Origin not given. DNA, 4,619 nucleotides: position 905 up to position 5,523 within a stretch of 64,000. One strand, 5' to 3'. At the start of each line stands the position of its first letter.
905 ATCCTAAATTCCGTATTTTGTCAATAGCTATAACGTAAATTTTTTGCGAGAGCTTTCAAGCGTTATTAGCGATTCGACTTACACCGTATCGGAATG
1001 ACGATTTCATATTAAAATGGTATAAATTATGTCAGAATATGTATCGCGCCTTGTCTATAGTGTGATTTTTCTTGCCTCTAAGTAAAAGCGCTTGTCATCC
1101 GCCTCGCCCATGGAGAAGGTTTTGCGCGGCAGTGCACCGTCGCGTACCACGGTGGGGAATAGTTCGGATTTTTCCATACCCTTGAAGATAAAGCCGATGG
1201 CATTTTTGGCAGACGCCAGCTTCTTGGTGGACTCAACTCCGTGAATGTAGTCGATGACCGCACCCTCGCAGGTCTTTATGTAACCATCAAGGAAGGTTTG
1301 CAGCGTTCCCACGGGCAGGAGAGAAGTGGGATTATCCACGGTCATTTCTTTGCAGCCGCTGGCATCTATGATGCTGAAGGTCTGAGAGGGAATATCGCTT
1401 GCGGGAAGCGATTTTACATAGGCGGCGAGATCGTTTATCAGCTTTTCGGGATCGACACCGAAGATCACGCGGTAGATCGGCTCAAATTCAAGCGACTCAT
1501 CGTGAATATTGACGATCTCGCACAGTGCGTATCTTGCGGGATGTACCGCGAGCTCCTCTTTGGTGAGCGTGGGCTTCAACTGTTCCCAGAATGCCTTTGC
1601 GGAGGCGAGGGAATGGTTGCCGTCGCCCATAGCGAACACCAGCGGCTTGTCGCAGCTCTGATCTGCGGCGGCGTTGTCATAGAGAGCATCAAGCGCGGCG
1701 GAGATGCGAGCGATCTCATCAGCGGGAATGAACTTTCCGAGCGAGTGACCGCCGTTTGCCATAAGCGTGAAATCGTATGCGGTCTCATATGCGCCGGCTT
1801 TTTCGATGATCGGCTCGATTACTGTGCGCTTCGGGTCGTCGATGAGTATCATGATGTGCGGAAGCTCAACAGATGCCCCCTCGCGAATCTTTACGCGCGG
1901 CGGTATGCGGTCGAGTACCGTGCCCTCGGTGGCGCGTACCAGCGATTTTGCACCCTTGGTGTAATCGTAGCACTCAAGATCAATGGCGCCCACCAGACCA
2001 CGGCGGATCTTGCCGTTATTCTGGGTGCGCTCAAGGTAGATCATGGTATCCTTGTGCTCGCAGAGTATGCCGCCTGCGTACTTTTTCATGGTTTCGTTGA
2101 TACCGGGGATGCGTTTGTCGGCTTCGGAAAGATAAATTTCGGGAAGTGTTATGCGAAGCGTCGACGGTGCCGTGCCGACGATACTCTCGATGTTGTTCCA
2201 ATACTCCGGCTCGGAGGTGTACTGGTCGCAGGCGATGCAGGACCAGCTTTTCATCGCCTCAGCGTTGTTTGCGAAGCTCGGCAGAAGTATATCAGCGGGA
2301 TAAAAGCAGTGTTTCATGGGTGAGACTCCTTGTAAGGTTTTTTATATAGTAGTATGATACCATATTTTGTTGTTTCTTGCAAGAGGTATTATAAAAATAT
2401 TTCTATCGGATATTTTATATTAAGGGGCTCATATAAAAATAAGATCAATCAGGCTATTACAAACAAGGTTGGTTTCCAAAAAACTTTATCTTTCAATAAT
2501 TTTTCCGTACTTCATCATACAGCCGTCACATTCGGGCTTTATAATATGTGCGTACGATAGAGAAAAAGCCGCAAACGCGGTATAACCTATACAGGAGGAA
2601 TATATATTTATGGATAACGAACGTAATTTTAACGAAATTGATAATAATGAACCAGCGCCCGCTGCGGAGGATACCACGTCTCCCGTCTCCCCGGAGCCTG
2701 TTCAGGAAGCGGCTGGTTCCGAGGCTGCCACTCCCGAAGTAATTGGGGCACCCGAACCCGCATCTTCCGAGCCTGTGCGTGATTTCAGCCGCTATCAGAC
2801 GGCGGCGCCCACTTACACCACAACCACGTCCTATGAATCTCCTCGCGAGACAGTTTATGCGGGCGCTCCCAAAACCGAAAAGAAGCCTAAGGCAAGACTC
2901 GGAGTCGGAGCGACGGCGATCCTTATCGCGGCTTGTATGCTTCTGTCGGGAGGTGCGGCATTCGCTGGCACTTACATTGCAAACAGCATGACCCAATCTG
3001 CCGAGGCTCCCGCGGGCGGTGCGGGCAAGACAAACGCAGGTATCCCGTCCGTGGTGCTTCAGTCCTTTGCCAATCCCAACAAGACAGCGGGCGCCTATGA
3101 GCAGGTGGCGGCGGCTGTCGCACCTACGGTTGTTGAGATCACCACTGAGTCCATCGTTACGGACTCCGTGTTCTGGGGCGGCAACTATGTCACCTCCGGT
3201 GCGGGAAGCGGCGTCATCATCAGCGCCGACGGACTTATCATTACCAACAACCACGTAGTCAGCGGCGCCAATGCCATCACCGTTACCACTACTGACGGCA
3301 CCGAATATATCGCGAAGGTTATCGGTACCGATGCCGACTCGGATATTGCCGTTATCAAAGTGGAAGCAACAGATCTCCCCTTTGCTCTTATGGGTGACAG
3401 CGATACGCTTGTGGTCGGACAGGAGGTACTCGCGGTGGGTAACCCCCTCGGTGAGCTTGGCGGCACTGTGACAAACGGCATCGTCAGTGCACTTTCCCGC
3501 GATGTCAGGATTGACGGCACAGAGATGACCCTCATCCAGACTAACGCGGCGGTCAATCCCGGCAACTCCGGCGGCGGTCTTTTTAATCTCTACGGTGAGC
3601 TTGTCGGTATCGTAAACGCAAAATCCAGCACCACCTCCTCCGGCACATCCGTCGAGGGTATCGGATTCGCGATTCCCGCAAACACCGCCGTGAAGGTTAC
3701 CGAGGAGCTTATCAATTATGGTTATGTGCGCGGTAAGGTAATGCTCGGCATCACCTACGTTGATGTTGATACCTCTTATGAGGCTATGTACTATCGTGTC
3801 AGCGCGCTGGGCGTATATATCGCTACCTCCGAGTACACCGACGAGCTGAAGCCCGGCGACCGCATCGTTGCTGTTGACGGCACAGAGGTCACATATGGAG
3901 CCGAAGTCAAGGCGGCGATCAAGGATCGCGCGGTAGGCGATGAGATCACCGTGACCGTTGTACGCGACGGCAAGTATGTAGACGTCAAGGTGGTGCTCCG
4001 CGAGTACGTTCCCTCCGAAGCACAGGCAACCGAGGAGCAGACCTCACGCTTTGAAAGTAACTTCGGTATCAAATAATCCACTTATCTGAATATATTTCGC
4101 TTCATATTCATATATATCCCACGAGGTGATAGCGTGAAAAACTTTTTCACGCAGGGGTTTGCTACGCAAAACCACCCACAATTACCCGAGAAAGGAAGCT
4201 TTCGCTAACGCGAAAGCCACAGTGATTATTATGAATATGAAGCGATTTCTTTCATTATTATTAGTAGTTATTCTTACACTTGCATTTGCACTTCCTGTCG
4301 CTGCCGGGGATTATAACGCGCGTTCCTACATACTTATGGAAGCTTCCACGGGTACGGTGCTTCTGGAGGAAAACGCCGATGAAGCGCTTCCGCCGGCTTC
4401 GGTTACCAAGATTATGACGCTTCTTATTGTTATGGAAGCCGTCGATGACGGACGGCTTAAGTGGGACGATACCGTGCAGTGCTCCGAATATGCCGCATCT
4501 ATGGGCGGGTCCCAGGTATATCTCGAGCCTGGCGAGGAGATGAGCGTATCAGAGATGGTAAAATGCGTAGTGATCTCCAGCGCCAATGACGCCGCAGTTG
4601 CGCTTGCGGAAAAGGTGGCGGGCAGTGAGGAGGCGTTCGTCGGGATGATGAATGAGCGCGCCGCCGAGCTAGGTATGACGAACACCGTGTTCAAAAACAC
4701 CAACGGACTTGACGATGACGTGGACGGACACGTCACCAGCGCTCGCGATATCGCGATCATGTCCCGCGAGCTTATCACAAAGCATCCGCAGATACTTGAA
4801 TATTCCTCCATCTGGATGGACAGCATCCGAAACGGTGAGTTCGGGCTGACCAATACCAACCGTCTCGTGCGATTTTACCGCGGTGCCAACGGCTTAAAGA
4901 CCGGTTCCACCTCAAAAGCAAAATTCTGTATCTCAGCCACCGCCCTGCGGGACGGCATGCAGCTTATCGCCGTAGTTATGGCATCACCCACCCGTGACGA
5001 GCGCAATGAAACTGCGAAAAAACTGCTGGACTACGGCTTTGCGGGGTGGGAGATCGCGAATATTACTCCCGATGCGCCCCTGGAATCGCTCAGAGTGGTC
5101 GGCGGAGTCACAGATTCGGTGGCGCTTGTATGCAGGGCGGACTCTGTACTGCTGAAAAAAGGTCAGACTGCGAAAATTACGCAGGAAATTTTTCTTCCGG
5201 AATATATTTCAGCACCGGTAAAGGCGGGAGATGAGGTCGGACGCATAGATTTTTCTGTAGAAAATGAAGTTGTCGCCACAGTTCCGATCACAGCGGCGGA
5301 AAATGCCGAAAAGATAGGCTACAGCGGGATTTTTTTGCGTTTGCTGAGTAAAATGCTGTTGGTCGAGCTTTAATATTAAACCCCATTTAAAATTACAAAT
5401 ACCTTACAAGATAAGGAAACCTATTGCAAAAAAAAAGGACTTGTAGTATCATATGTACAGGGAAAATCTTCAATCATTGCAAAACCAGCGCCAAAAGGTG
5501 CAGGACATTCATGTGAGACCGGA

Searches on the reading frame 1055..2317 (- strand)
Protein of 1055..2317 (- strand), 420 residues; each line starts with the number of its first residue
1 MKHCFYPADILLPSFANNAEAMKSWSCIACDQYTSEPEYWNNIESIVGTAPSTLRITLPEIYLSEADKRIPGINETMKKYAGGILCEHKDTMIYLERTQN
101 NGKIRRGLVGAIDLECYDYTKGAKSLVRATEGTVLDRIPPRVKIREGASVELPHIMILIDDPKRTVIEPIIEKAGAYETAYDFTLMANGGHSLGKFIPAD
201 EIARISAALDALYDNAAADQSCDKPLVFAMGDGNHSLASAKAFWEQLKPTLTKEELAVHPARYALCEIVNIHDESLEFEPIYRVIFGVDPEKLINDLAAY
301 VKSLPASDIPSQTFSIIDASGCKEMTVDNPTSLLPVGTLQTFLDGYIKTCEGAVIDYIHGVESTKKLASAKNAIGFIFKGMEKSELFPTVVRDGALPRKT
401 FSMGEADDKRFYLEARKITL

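Call 92: search_protein_families(library=pfam, proteins=[window:1055-2317:-], max_evalue=0.0001)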
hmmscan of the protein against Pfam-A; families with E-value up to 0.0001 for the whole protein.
window:1055-2317:- (420 aa): 1 family
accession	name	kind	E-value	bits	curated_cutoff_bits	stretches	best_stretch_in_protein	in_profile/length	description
PF06245.16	DUF1015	-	1.5e-57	195.4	25.8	1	20-344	10-323/325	Protein of unknown function (DUF1015)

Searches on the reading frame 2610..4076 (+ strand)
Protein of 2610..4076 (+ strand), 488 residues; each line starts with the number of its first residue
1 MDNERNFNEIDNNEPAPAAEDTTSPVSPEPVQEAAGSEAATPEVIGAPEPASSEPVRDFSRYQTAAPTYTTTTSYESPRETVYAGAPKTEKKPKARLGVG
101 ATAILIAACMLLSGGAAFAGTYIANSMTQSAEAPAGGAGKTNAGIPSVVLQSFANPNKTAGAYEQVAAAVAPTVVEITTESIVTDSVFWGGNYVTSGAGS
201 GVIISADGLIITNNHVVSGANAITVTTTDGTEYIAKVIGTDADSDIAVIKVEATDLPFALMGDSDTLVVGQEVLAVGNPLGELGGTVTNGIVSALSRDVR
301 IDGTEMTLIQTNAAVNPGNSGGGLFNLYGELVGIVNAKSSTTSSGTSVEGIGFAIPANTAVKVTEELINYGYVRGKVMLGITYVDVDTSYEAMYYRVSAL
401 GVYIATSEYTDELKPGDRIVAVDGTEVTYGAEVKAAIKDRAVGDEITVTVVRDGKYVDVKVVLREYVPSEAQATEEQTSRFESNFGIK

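Call 92: search_protein_families(library=pfam, proteins=[window:2610-4076:+], max_evalue=0.0001)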
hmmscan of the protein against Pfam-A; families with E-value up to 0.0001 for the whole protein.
window:2610-4076:+ (488 aa): 5 families
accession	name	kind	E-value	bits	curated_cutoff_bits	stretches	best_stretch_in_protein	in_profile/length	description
PF13365.12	Trypsin_2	-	7.1e-36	124.5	27.6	1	199-334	1-144/144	Trypsin-like peptidase domain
PF00089.32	Trypsin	-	2.7e-16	60.5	20.6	1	193-362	19-218/220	Trypsin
PF13180.12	PDZ_2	-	2.7e-09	37.6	27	1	411-461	28-78/80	PDZ domain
PF10459.15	Peptidase_S46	-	5e-05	22.6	22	0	196-236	46-84/698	Peptidase S46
PF17820.7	PDZ_6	-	7e-05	22.9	27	0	413-452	16-54/54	PDZ domain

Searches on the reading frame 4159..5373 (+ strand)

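Call 92: search_protein_families(library=pfam, proteins=[window:4159-5373:+], max_evalue=0.0001)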
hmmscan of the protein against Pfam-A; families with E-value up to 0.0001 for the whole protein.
window:4159-5373:+ (404 aa): 4 families
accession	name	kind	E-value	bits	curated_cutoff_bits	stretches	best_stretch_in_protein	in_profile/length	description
PF00768.25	Peptidase_S11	-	1.7e-75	254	27.6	1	50-277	8-238/239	D-alanyl-D-alanine carboxypeptidase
PF13354.11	Beta-lactamase2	-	3.6e-16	59.6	22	1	62-208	7-149/214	Beta-lactamase enzyme family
PF07943.18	PBP5_C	-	1.4e-13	51.2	21.2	1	306-385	11-91/91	Penicillin-binding protein 5, C-terminal domain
PF00144.29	Beta-lactamase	-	1.8e-05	24.5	27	0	73-112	46-83/329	Beta-lactamase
